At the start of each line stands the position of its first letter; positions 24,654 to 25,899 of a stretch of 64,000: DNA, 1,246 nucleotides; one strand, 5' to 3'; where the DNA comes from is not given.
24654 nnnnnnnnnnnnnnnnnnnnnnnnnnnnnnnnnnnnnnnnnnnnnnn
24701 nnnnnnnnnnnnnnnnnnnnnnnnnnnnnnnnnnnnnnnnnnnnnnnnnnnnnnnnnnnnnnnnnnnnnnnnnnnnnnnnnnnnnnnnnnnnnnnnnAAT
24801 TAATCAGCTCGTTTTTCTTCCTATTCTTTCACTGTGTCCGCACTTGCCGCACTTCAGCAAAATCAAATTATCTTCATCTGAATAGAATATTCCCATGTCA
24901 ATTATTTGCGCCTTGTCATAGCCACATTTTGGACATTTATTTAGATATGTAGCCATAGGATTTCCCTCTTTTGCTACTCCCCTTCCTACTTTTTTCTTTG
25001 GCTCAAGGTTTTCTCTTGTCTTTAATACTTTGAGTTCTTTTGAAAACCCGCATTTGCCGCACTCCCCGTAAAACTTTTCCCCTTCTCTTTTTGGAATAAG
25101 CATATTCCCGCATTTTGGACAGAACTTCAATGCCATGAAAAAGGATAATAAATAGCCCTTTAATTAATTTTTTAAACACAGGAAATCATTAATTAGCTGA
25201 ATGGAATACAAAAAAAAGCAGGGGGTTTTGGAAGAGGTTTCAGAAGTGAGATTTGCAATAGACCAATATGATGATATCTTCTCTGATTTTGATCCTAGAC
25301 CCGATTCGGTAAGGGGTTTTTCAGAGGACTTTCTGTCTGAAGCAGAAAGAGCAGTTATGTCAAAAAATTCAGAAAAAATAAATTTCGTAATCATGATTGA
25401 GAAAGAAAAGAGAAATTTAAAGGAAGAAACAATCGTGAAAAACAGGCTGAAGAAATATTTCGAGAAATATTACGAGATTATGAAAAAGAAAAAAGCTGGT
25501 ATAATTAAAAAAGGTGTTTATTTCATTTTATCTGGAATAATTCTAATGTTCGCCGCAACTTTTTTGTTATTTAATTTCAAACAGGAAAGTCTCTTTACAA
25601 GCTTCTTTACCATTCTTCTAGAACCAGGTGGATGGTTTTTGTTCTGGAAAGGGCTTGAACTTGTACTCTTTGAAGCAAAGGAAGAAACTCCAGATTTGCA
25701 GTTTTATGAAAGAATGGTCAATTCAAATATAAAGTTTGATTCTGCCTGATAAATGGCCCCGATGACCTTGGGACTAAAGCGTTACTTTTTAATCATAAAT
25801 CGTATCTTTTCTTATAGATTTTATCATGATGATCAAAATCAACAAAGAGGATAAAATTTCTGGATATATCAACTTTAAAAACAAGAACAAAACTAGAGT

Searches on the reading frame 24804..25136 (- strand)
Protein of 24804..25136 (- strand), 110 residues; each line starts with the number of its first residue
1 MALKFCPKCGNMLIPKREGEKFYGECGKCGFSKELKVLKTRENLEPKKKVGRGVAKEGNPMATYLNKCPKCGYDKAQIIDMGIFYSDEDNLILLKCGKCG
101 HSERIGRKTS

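Call 7: search_protein_families(library=pfam, proteins=[window:24804-25136:-], max_evalue=0.01)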
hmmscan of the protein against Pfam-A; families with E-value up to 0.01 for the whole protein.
window:24804-25136:- (110 aa): 10 families
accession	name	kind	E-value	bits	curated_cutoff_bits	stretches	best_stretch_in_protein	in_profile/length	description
PF02150.21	Zn_ribbon_RPB9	-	3.5e-10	40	25.2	1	3-34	1-32/36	RNA polymerases M/15 Kd subunit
PF01096.23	Zn_ribbon_TFIIS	-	8.3e-08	32.4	21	1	67-102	2-37/39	Transcription factor S-II (TFIIS)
PF14354.12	Lar_restr_allev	-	3.6e-05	24.4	28.6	0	3-38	3-38/58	Restriction alleviation protein Lar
PF09526.16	DUF2387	-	8.3e-05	23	25.9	0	5-42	10-49/72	Probable metal-binding protein (DUF2387)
PF21349.2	RUBY_RBDX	-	0.00011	22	26.5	0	66-77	17-28/30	Rubrerythrin, rubredoxin-like domain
PF24292.1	DUF7479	-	0.00027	21.4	27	0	3-16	30-43/60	Domain of unknown function (DUF7479)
PF22811.2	Zn_ribbon_NrdR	-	0.0019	18.5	27.2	0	67-80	2-15/42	Transcriptional repressor NrdR-like, N-terminal domain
PF03119.21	DNA_ligase_ZBD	-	0.0031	17.8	25.8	0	6-20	2-15/27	NAD-dependent DNA ligase C4 zinc finger domain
PF05129.18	Zn_ribbon_Elf1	-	0.0061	17.1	29.8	0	54-103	12-56/79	Transcription elongation factor Elf1 like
PF09723.15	Zn_ribbon_8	-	0.0097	16.3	34.4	0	61-74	1-14/41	Zinc ribbon domain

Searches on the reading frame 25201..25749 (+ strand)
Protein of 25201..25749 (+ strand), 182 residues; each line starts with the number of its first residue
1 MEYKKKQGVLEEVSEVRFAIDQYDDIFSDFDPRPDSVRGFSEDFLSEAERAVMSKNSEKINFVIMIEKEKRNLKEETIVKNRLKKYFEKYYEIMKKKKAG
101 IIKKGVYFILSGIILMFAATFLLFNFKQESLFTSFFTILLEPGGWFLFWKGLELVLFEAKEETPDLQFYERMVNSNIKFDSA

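Call 7: search_protein_families(library=pfam, proteins=[window:25201-25749:+], max_evalue=0.01)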
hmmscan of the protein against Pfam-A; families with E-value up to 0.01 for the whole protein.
window:25201-25749:+ (182 aa): 0 families

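Call 10: find_encoding_contigs(protein=window:25201-25749:+, flank=6000, max_places=10)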
Protein window:25201-25749:+ (182 aa): no gene with exactly this product is on record in the collection.
